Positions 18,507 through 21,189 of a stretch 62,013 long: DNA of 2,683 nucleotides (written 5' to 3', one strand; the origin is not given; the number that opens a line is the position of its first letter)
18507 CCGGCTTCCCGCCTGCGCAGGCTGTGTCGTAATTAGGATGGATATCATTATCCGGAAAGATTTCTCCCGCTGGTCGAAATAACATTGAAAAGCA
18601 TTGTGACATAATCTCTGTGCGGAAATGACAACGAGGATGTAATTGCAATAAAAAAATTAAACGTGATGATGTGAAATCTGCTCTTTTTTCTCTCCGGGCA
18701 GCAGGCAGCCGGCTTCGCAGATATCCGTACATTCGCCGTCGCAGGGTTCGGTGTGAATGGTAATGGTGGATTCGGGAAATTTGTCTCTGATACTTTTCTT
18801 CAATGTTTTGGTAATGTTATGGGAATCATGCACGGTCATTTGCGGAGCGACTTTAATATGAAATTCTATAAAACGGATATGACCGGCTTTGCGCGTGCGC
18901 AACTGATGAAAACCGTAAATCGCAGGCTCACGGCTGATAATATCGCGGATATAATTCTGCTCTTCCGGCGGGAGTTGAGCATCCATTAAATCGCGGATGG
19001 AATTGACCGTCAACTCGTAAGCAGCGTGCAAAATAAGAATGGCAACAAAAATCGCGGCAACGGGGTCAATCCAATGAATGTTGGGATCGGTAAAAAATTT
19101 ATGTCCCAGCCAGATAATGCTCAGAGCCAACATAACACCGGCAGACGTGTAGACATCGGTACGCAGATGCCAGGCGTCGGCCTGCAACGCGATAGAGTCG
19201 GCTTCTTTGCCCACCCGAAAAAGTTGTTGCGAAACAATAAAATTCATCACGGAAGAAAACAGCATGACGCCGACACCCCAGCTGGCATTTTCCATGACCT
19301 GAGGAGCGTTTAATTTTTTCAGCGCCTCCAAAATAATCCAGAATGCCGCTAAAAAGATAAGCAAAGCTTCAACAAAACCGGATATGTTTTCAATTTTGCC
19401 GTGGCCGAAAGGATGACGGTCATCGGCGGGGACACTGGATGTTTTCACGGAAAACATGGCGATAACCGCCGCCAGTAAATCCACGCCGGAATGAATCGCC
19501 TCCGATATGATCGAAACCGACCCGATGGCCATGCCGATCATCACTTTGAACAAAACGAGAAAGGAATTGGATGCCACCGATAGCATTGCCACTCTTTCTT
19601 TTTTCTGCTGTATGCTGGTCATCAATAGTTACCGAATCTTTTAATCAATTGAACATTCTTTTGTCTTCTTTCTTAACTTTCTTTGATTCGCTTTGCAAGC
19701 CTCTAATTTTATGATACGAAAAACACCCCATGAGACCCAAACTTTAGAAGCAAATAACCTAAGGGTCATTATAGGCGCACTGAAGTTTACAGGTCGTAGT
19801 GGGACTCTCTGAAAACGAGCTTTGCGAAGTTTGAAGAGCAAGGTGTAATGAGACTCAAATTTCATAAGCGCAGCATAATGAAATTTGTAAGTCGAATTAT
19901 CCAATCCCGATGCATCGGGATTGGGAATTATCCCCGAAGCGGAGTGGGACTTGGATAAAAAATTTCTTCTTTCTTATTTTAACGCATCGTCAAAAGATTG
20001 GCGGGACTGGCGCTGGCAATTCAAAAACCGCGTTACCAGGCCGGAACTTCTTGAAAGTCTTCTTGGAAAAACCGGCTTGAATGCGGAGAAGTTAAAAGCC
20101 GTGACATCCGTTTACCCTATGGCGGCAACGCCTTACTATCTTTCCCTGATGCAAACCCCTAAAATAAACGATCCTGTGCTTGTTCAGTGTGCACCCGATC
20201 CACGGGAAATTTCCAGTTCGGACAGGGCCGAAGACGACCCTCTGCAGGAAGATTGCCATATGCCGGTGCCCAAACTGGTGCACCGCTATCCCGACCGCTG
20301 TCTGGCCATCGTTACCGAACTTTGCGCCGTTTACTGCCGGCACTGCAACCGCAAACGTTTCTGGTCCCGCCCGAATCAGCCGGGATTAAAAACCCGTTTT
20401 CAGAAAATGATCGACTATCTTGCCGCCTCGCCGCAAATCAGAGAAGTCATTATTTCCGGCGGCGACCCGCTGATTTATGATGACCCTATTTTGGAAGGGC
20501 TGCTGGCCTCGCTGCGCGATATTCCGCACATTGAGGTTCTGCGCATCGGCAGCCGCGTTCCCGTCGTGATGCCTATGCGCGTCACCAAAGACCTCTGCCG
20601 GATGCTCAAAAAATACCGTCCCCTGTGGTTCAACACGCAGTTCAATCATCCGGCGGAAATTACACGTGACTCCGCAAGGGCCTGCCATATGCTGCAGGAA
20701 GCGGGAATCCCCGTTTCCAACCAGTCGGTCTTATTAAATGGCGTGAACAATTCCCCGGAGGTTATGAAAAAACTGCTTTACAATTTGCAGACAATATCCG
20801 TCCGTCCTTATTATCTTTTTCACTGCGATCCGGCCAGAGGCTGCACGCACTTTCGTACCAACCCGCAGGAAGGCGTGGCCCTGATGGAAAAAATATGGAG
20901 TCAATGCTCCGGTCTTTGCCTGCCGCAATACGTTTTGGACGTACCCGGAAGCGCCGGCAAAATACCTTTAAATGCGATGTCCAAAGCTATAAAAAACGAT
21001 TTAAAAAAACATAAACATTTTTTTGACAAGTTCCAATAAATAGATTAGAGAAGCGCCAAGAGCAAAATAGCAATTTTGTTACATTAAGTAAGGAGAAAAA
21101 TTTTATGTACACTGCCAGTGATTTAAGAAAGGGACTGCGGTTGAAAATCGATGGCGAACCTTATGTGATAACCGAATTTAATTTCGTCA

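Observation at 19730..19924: Tandem pair of a dispersed ~55-nt hairpin element with compensatory stem changes, plus a 24-nt perfect palindrome, in the CDF/epmB divergent spacer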

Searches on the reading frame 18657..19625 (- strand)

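Call 84: search_protein_families(library=pfam, proteins=[window:18657-19625:-], max_evalue=0.00001)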
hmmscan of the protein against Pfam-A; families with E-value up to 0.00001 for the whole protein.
window:18657-19625:- (322 aa): 2 families
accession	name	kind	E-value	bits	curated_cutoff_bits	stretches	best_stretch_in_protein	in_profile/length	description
PF01545.26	Cation_efflux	-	1.7e-48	165.5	26.6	1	14-214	2-198/198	Cation efflux family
PF16916.11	ZT_dimer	-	1e-23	83.6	26.7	1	218-295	1-78/78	Dimerisation domain of Zinc Transporter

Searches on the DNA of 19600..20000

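Call 10: search_rna_families(source=window, start=19600, end=20000, threshold=evalue, max_evalue=10)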
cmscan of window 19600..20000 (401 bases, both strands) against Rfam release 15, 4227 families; matches with E-value up to 10: 3.
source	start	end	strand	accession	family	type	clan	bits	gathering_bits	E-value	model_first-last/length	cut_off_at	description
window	19895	19975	-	RF01231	snoR74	Gene; snRNA; snoRNA; HACA-box;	-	15.4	44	8.9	1-134/134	no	Small nucleolar RNA snoR74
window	19884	19987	+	RF00377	snoU6-53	Gene; snRNA; snoRNA; CD-box;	-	14.7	36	1.7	1-110/110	no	Small nucleolar RNA U6-53/MBII-28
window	19966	19983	-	RF03055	RAGATH-30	Gene; sRNA;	-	13.2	59.5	7.1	1-59/59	no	RAGATH-30 RNA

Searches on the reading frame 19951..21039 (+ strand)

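Call 84: search_protein_families(library=pfam, proteins=[window:19951-21039:+], max_evalue=0.00001)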
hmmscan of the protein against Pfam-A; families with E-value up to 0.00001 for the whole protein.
window:19951-21039:+ (362 aa): 1 family
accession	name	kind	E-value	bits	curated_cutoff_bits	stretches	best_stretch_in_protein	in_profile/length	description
PF04055.27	Radical_SAM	-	6.4e-12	46.4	29.5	1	120-269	2-158/166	Radical SAM superfamily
